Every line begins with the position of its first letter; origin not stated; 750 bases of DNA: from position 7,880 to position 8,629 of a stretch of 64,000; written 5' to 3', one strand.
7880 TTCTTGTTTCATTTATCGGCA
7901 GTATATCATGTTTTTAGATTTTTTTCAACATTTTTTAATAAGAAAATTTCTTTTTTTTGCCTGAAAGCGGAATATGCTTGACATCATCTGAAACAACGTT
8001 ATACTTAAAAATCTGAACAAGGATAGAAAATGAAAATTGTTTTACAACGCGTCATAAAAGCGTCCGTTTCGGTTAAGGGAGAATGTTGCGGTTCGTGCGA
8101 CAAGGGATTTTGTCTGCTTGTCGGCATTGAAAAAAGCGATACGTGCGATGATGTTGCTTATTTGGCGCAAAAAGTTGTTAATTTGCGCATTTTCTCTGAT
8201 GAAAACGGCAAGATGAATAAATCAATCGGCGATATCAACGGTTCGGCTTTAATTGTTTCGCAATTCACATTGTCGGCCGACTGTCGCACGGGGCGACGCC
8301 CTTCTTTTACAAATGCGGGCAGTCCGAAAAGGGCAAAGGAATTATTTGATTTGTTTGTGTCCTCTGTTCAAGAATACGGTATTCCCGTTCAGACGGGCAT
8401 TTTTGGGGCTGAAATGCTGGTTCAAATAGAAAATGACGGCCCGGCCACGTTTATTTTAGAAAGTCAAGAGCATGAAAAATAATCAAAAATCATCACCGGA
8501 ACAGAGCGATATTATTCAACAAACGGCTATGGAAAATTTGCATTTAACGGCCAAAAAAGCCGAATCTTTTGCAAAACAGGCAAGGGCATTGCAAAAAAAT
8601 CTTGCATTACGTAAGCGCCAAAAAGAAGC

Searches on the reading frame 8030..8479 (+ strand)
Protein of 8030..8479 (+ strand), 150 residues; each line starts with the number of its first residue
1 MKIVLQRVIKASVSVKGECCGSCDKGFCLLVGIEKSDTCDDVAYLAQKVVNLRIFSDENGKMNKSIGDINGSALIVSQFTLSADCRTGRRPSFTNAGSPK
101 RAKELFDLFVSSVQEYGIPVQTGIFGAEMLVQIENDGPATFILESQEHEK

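Call 27: search_protein_families(library=pfam, proteins=[window:8030-8479:+], max_evalue=0.001)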
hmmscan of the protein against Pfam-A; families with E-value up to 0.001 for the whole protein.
window:8030-8479:+ (150 aa): 1 family
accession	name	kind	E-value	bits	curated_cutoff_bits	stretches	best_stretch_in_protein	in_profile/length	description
PF02580.21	Tyr_Deacylase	-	2.7e-55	187.1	25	1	2-144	1-144/144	D-Tyr-tRNA(Tyr) deacylase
